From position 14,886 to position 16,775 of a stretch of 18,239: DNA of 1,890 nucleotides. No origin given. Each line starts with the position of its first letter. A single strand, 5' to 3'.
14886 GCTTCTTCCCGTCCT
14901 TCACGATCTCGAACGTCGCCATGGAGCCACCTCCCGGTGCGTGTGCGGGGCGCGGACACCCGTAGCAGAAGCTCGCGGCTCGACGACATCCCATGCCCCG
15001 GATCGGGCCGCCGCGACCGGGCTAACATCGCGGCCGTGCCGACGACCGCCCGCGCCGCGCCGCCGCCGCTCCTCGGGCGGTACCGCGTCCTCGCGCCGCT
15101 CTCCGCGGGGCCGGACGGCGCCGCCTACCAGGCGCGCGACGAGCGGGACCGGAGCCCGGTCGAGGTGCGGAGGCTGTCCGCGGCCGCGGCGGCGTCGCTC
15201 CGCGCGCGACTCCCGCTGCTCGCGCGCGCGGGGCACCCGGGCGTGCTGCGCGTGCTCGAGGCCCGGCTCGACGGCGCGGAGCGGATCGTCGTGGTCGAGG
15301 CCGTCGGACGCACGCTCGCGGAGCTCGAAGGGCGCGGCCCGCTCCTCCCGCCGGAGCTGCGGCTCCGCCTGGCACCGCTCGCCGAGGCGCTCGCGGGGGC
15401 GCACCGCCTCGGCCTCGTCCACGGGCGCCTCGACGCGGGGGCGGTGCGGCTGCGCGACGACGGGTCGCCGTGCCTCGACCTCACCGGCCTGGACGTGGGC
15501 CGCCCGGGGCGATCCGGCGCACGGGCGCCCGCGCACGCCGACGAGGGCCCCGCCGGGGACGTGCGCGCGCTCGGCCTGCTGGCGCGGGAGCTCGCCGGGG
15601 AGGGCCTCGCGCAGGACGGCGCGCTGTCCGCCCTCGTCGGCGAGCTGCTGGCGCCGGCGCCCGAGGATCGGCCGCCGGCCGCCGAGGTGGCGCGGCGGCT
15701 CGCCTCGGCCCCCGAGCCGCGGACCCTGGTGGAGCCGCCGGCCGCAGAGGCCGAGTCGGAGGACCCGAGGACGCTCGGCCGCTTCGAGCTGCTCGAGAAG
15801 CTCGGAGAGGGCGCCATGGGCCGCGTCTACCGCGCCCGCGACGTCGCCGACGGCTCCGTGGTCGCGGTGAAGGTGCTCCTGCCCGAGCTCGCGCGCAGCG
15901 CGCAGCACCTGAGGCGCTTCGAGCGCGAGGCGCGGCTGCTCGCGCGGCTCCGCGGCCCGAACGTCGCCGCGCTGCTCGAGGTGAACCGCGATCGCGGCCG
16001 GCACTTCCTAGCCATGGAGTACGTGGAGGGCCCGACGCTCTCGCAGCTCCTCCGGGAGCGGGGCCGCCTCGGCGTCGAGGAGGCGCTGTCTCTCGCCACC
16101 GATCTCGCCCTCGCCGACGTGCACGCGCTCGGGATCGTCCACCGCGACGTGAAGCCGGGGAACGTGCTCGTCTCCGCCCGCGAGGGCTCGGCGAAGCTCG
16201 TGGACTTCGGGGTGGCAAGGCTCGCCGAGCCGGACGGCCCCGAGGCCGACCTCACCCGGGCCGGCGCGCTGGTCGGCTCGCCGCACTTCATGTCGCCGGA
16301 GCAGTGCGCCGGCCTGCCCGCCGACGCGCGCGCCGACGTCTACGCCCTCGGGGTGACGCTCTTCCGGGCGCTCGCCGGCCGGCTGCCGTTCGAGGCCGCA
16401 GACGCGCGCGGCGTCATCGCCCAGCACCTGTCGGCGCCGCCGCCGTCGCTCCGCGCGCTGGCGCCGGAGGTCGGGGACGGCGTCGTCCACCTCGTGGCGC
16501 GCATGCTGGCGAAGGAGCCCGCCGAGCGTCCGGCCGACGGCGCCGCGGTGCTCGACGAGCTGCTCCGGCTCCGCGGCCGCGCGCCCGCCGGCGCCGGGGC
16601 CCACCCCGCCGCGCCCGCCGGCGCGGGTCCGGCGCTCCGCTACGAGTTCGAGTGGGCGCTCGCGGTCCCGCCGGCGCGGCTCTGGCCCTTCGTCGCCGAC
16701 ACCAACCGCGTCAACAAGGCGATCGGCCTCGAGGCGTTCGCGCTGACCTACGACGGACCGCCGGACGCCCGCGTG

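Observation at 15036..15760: Degenerate pseudokinase-like domain fused N-terminal to an active Ser/Thr kinase domain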

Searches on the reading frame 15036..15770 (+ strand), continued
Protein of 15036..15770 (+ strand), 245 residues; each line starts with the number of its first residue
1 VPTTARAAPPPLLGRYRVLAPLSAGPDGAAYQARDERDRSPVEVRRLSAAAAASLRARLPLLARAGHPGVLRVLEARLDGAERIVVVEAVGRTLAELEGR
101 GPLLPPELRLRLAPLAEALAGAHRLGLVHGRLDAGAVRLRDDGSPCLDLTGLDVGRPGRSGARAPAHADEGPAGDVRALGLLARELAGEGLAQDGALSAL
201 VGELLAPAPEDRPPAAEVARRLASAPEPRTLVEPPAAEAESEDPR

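Call 26: search_solved_structures(query=A1, max_evalue=0.001, show_alignments=2)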
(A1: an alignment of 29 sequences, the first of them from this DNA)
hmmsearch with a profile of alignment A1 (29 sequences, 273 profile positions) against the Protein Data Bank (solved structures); distinct sequences matched with E-value up to 0.001: 2186 (the best 60 are shown).
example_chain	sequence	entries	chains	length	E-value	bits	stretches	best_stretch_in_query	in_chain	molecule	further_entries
6b2q_A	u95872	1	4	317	2.2e-27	99.3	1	4-229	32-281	Serine/threonine-protein kinase PknA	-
4ow8_A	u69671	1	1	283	2.4e-27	99.2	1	4-229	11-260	Serine/threonine-protein kinase PknA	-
9tmq_A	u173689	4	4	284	2.4e-27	99.2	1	4-229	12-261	Serine/threonine-protein kinase PknA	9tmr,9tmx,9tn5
4x3f_A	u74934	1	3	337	3.1e-27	98.8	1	4-238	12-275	Serine/threonine-protein kinase PknA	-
9ruj_A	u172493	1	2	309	4.5e-25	91.7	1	4-213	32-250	Serine/threonine-protein kinase StkP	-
9ruk_A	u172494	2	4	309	5.6e-25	91.4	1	4-213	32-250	Serine/threonine-protein kinase StkP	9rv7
9ru3_A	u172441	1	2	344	6.2e-25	91.2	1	4-212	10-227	Serine/threonine-protein kinase StkP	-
3f69_A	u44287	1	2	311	1.7e-24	89.8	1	4-259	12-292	Serine/threonine-protein kinase pknB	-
3ori_A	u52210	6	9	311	2.7e-24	89.1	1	4-259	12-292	Serine/threonine protein kinase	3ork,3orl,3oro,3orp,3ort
3f61_A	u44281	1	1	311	2.9e-24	89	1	4-259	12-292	Serine/threonine-protein kinase pknB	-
5odt_A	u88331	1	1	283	1.5e-23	86.7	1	3-238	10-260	Aurora kinase A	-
9sv0_B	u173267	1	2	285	1.5e-23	86.7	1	3-238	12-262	Aurora kinase A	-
9s61_B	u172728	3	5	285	1.5e-23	86.7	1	3-238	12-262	Aurora kinase A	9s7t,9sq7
3qbn_A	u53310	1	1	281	1.6e-23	86.6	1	3-238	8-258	Serine/threonine-protein kinase 6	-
9rvk_B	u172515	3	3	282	1.8e-23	86.4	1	3-238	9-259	Aurora kinase A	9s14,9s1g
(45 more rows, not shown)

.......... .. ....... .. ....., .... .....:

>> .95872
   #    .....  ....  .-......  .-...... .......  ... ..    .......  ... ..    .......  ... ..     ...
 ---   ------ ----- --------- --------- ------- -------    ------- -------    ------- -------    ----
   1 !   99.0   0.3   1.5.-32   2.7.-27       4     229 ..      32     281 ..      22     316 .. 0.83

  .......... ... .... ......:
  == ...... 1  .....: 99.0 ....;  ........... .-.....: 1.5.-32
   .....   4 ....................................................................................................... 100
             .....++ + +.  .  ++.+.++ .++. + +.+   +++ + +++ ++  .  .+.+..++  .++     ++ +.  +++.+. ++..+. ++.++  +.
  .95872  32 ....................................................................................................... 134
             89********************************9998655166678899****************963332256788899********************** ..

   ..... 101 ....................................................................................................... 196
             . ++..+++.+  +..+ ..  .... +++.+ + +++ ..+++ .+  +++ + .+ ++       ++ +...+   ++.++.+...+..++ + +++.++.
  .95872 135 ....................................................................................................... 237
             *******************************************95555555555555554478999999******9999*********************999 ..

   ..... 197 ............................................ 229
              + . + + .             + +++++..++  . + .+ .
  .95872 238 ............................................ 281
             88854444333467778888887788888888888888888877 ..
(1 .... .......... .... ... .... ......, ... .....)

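Call 65: predict_structure(alignment_id=A5)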
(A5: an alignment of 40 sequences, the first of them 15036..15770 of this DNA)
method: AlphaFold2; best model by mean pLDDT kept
length: 245 residues; sequences in the alignment: 40
mean_pLDDT: 90.3   pTM: 0.84
mean pLDDT of the five models: 90.3, 89.7, 89.5, 89.0, 88.7
residues with pLDDT >= 90: 195; 70-90: 19; 50-70: 28; < 50: 3
segments of 3 or more residues with pLDDT < 50: 160-162
pLDDT, mean of each block of 10 residues (from residue 1): 82 96 95 97 97 96 95 97 96 89 94 97 96 93 96 74 62 97 95 96 97 98 81 61 61
secondary structure, 60 per line:
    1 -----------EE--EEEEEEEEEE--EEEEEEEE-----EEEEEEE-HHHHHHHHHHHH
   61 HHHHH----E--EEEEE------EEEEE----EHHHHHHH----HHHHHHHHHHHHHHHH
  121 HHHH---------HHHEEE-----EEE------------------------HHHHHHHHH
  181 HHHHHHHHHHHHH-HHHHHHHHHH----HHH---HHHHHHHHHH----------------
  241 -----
elements in order: E16-25 E28-35 E41-47 H49-65 E73-77 E84-88 H94-100 H105-124 E137-139 E145-147 H172-193 H195-204 H215-224

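Call 67: fold_search(model_id=the predicted structure, library=pdb)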
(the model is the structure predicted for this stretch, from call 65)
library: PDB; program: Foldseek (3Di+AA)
matches with E <= 10: 2000; with E <= 0.001: 1998
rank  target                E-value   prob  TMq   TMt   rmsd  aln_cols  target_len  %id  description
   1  5m06_B                4.1e-12  1.00  0.68  0.67   4.3       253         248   22  Crystal structure of Mycobacterium tuberculosis PknI kinase domain (released 2017-01-11)
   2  5m09_B                4.4e-12  1.00  0.65  0.65   5.7       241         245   26  Crystal structure of Mycobacterium tuberculosis PknI kinase domain, C20A_R136N double mutant (released 2017-01-11)
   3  8ws0_B                6.6e-12  1.00  0.70  0.64   5.2       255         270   19  Crystal structure of human NEK7 S195D mutant (released 2025-04-16)
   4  6s73_C                7.0e-12  1.00  0.71  0.67   5.7       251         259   18  Crystal structure of Nek7 SRS mutant bound to compound 51 (released 2020-06-10)
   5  6s76_B                7.9e-12  1.00  0.69  0.64   6.2       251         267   19  Crystal structure of human Nek7 (released 2020-06-10)
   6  5xka_A                8.8e-12  1.00  0.68  0.66   4.4       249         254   22  Crystal structure of M.tuberculosis PknI kinase domain (released 2018-05-16)
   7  3f69_A                8.8e-12  1.00  0.66  0.60   5.9       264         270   23  Crystal structure of the Mycobacterium tuberculosis PknB mutant kinase domain in complex with KT5720 (released 2008-12-02)
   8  8d6d_B                1.1e-11  1.00  0.69  0.62   6.1       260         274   22  Crystal Structure of Human Myt1 Kinase domain Bounded with compound 39 (released 2022-07-27)
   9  5m06_A                1.2e-11  1.00  0.64  0.64   5.6       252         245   23  Crystal structure of Mycobacterium tuberculosis PknI kinase domain (released 2017-01-11)
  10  4czt_B                1.3e-11  1.00  0.71  0.62   4.8       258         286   18  Crystal structure of the kinase domain of CIPK23 (released 2014-10-15)
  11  8zul                  1.3e-11  1.00  0.69  0.61   5.8       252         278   22  Crystal Structure of Human Myt1 Kinase domain Bounded with compound 8m (released 2024-09-11)
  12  5iey                  1.4e-11  1.00  0.71  0.61   6.4       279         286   14  Crystal structure of a CDK inhibitor bound to CDK2 (released 2016-04-27)
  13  5vcx                  1.4e-11  1.00  0.69  0.59   6.8       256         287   23  CRYSTAL STRUCTURE OF HUMAN MYT1 KINASE DOMAIN (UNTREATED) IN COMPLEX WITH SARACATINIB (released 2017-08-23)
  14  5xka_B                1.4e-11  1.00  0.68  0.66   4.5       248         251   23  Crystal structure of M.tuberculosis PknI kinase domain (released 2018-05-16)
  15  5vcv                  1.4e-11  1.00  0.68  0.58   6.9       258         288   22  CRYSTAL STRUCTURE OF HUMAN MYT1 KINASE DOMAIN IN COMPLEX WITH Dasatinib (released 2017-08-23)
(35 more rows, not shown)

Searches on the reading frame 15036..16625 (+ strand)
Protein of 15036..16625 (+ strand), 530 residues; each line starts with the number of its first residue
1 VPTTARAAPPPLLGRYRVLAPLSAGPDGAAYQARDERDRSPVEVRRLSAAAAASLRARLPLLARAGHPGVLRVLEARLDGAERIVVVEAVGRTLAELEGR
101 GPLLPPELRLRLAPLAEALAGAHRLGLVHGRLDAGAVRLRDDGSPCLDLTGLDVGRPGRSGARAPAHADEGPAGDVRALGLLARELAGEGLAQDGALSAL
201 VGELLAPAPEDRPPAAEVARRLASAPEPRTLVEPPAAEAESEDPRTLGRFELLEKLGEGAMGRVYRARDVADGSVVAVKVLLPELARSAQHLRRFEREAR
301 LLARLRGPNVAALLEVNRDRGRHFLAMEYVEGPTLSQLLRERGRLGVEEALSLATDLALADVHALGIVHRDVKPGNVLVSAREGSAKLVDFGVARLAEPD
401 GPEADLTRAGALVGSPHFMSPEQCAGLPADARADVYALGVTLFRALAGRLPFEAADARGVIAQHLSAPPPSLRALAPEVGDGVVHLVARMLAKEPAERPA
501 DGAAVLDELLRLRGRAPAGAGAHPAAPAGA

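Call 38: predict_structure(alignment_id=A3)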
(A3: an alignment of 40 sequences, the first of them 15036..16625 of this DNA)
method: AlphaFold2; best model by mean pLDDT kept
length: 530 residues; sequences in the alignment: 40
mean_pLDDT: 87.7   pTM: 0.61
mean pLDDT of the five models: 87.7, 87.0, 86.8, 86.6, 86.1
residues with pLDDT >= 90: 389; 70-90: 70; 50-70: 28; < 50: 43
segments of 3 or more residues with pLDDT < 50: 160-163, 229-240, 399-410, 518-527
pLDDT, mean of each block of 10 residues (from residue 1): 66 95 94 95 96 95 92 96 95 85 91 96 94 93 90 72 57 96 94 95 97 97 71 42 84 92 94 94 88 89 90 92 95 96 97 96 92 96 92 58 45 84 93 98 98 93 97 97 98 98 96 68 44
secondary structure, 60 per line:
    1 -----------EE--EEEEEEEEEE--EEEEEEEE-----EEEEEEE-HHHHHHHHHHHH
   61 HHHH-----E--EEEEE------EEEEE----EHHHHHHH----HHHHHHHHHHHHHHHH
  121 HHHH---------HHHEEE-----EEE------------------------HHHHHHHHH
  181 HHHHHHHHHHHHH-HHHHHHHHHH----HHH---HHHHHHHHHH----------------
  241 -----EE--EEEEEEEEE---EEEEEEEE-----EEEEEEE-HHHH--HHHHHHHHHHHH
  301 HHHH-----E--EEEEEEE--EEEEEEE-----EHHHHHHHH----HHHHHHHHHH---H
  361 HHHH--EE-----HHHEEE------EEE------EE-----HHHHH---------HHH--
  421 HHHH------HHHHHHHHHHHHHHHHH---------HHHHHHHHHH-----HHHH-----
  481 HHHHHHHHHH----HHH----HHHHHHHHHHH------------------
elements in order: E16-25 E28-35 E41-47 H49-64 E73-77 E84-88 H94-100 H105-124 E137-139 E145-147 H172-193 H195-204 H215-224 E250-258 E262-269 E275-281 H283-286 H289-304 E313-319 E322-328 H335-342 H347-356 H360-364 E377-379 E386-388 H402-406 H421-424 H431-447 H457-466 H472-475 H481-490 H502-512

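Call 41: fold_search(model_id=the predicted structure, library=pdb)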
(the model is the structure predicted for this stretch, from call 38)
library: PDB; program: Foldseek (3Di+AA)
matches with E <= 10: 2000; with E <= 0.001: 2000
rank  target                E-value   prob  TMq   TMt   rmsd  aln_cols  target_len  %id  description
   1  5u94                  1.6e-23  1.00  0.46  0.92   2.2       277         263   34  Crystal structure of the Mycobacterium tuberculosis PASTA kinase PknB in complex with the potential theraputic kinase in (released 2017-12-20)
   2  1o6y                  2.0e-22  1.00  0.47  0.94   1.5       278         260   33  Catalytic domain of PknB kinase from Mycobacterium tuberculosis (released 2003-01-30)
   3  6i2p_A                5.2e-22  1.00  0.45  0.85   3.4       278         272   34  Crystal structure of the Mycobacterium tuberculosis PknB kinase domain (L33E mutant) in complex with its substrate Gar (released 2019-05-22)
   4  2fum_A                1.1e-21  1.00  0.46  0.92   3.8       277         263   34  Catalytic domain of protein kinase PknB from Mycobacterium tuberculosis in complex with mitoxantrone (released 2006-08-01)
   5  6b2q_C                1.3e-21  1.00  0.46  0.90   2.9       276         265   35  Dual Inhibition of the Essential Protein Kinases A and B in Mycobacterium tuberculosis (released 2018-02-14)
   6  6b2p                  1.9e-21  1.00  0.44  0.91   1.5       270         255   33  Dual Inhibition of the Essential Protein Kinases A and B in Mycobacterium tuberculosis (released 2018-02-14)
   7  6b2q_B                1.9e-21  1.00  0.45  0.88   2.5       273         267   34  Dual Inhibition of the Essential Protein Kinases A and B in Mycobacterium tuberculosis (released 2018-02-14)
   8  6b2q_A                3.0e-21  1.00  0.45  0.89   2.7       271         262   34  Dual Inhibition of the Essential Protein Kinases A and B in Mycobacterium tuberculosis (released 2018-02-14)
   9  6i2p_B                5.3e-21  1.00  0.44  0.85   3.4       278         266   33  Crystal structure of the Mycobacterium tuberculosis PknB kinase domain (L33E mutant) in complex with its substrate Gar (released 2019-05-22)
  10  1mru_A                7.2e-21  1.00  0.45  0.87   2.8       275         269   33  Intracellular Ser/Thr protein kinase domain of Mycobacterium tuberculosis PknB. (released 2003-02-11)
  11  3ori_A                8.0e-21  1.00  0.45  0.87   2.8       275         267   34  Mycobacterium tuberculosis PknB kinase domain L33D mutant (crystal form 1) (released 2010-12-15)
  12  2fum_B                1.3e-20  1.00  0.46  0.92   2.3       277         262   34  Catalytic domain of protein kinase PknB from Mycobacterium tuberculosis in complex with mitoxantrone (released 2006-08-01)
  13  3oro                  1.4e-20  1.00  0.45  0.84   3.0       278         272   34  Mycobacterium tuberculosis PknB kinase domain L33D mutant (crystal form 4) (released 2010-12-15)
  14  3orp                  1.5e-20  1.00  0.44  0.83   3.3       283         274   33  Mycobacterium tuberculosis PknB kinase domain L33D mutant (crystal form 5) (released 2010-12-15)
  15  4x3f_B                1.5e-20  1.00  0.43  0.79   3.3       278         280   33  Crystal structure of the intracellular domain of the M. tuberculosis Ser/Thr kinase PknA (released 2015-01-21)
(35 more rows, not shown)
